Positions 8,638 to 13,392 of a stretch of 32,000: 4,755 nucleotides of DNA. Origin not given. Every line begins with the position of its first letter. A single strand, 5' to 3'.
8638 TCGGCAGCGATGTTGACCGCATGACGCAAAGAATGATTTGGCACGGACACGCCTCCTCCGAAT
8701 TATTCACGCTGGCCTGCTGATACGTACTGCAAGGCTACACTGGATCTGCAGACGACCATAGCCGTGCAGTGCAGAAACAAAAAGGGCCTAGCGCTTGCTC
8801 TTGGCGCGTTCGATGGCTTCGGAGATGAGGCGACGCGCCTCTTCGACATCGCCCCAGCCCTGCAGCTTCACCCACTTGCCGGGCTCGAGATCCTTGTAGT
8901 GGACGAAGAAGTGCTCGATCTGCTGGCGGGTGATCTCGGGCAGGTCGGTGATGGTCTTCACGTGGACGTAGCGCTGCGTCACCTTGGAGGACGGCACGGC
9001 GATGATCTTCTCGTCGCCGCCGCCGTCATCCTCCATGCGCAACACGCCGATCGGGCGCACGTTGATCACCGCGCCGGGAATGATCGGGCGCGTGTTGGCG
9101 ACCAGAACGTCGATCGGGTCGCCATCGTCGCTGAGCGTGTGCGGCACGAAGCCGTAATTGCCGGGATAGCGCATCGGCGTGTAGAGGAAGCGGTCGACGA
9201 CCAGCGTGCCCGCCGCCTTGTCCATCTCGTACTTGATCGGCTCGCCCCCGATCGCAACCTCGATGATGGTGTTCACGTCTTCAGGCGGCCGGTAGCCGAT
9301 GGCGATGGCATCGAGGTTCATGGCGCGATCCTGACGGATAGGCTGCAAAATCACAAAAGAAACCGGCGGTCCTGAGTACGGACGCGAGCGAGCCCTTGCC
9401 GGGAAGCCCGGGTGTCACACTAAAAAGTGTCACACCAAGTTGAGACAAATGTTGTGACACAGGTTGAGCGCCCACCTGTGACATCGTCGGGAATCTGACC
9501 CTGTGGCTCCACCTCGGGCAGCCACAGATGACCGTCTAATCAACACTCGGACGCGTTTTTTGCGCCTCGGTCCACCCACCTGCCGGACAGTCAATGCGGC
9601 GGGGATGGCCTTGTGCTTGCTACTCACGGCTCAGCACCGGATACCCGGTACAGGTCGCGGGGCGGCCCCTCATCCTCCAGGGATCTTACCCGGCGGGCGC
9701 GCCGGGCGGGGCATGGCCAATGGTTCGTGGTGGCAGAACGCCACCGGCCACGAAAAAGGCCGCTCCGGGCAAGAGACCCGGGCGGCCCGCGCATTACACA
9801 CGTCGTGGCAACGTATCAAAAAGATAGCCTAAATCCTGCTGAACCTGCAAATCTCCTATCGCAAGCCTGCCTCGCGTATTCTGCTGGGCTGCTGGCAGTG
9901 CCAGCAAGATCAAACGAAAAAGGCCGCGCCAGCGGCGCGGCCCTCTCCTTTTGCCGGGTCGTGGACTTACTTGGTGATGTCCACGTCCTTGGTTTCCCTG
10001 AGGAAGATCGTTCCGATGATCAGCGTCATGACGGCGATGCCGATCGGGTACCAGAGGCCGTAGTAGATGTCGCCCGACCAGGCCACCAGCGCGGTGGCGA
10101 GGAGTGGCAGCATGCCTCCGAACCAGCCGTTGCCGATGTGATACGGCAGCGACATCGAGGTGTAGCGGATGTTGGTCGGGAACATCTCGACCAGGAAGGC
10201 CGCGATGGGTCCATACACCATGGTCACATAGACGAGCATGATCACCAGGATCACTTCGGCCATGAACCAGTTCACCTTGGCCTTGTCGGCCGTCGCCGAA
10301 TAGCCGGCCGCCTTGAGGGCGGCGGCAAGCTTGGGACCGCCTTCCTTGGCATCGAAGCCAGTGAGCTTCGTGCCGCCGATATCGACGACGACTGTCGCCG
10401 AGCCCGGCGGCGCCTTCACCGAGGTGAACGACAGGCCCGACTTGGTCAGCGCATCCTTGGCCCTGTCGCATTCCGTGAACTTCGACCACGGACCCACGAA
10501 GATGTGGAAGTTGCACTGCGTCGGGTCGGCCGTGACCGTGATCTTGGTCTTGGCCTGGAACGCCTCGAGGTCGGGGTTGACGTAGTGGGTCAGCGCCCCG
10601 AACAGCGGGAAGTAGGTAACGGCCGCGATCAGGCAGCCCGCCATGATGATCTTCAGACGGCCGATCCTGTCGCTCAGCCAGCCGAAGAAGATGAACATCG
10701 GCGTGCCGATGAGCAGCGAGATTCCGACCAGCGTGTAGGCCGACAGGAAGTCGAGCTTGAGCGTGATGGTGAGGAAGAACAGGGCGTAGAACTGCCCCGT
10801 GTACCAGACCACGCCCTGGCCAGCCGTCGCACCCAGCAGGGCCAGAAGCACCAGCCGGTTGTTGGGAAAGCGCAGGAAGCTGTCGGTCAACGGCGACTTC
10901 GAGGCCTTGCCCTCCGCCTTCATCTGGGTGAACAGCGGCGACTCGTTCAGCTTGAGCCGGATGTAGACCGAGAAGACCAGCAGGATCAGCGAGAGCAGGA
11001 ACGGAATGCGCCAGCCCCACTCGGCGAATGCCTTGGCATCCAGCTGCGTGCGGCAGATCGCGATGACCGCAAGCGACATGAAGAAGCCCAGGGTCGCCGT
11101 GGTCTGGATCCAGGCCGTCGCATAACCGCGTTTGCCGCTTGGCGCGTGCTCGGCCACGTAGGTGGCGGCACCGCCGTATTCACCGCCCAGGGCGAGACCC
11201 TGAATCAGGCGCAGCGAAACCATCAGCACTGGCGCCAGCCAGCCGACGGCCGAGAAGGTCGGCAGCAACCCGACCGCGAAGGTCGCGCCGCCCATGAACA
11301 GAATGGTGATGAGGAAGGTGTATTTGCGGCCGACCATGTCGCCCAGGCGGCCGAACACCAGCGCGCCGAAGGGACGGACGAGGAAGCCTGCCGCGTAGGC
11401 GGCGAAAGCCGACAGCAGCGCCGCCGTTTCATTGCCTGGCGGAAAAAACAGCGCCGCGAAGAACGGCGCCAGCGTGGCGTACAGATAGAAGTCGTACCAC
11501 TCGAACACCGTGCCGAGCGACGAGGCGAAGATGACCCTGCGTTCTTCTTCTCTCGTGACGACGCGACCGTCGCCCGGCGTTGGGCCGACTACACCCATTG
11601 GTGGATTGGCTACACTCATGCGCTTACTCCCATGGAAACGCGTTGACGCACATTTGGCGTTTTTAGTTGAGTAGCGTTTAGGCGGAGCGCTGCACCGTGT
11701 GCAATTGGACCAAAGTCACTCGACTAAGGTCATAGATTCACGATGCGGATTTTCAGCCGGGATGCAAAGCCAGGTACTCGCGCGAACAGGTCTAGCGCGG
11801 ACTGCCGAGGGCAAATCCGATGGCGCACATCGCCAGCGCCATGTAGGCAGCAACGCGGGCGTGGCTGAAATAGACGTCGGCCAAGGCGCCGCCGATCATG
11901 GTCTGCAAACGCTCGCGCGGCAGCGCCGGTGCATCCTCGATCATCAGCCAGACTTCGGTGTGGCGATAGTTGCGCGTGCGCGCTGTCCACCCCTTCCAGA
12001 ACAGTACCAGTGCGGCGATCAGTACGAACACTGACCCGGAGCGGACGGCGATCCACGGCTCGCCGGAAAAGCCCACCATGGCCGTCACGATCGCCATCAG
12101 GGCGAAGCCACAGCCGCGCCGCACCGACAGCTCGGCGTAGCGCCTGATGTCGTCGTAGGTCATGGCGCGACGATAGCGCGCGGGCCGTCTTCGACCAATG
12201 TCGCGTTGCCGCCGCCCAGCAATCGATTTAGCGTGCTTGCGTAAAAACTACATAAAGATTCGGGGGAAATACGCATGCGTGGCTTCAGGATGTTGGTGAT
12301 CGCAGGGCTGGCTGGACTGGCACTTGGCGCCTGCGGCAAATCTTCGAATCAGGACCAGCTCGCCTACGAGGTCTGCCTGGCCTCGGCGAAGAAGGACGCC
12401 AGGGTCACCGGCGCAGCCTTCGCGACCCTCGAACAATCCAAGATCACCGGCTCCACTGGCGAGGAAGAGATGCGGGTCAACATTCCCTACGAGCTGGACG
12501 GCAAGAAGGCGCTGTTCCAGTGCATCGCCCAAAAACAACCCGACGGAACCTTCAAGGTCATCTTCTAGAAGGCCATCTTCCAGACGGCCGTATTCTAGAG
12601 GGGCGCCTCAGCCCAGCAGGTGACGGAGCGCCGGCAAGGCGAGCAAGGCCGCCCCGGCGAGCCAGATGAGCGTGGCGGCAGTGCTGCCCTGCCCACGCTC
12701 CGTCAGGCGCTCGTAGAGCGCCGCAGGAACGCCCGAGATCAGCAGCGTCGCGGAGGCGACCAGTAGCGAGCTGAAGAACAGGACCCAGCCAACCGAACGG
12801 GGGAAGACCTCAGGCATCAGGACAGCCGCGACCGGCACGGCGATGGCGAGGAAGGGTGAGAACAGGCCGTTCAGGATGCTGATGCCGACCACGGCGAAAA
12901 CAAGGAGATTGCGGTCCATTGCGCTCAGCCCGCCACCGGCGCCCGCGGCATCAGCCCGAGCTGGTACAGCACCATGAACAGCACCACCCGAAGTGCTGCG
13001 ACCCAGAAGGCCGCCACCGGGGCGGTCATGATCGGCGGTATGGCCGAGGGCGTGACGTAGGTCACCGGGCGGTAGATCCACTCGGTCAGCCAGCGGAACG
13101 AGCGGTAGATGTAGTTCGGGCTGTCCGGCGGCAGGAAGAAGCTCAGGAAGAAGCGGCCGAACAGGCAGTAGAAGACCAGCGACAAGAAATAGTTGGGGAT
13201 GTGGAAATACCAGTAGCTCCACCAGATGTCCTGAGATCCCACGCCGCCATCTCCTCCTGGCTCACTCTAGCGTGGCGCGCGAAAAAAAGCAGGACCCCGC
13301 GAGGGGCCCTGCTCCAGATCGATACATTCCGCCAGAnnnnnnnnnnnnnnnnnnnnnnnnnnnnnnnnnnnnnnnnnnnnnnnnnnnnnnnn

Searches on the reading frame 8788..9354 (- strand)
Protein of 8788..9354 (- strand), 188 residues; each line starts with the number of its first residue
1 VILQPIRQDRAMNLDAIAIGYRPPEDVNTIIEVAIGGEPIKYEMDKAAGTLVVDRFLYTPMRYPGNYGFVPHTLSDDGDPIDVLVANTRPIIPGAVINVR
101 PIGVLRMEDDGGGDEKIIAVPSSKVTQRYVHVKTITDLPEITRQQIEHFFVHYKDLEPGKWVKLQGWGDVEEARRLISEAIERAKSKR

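Call 12: search_protein_families(library=pfam, proteins=[window:8788-9354:-], max_evalue=0.001)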
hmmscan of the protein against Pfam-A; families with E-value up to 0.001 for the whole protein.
window:8788-9354:- (188 aa): 1 family
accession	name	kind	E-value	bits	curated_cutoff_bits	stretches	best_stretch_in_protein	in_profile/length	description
PF00719.24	Pyrophosphatase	-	1.3e-57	194.4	23.5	1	30-185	2-153/153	Inorganic pyrophosphatase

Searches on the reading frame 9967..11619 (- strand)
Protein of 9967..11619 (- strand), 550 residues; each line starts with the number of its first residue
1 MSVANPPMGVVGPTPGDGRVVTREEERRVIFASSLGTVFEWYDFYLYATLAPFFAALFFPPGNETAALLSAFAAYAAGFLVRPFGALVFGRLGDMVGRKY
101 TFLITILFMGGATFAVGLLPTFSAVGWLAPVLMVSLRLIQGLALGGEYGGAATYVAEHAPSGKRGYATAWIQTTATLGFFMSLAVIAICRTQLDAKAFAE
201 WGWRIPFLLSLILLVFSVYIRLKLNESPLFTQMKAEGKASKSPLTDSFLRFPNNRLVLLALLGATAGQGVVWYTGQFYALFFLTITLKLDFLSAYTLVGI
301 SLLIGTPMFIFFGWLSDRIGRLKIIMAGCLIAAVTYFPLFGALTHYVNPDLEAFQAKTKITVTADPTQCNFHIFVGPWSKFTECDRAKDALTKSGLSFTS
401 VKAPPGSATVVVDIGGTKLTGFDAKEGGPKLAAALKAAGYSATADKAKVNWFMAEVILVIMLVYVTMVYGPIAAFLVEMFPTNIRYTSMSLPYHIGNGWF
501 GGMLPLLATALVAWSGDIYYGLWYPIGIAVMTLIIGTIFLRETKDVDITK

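Call 12: search_protein_families(library=pfam, proteins=[window:9967-11619:-], max_evalue=0.001)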
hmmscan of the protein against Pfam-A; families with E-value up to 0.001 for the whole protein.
window:9967-11619:- (550 aa): 2 families
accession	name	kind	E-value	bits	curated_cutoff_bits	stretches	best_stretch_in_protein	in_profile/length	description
PF00083.30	Sugar_tr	-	1.8e-29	103.4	22.3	2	31-241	3-208/452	Sugar (and other) transporter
PF07690.21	MFS_1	-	2.2e-23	83.2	33.4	1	35-341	3-287/347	Major Facilitator Superfamily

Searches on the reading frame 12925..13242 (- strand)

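Call 12: search_protein_families(library=pfam, proteins=[window:12925-13242:-], max_evalue=0.001)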
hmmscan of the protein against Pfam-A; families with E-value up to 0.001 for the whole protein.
window:12925-13242:- (105 aa): 1 family
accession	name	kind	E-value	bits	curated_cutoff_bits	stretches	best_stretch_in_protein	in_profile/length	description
PF02325.22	YGGT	-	3.1e-05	24.7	27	1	18-83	2-64/70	YGGT family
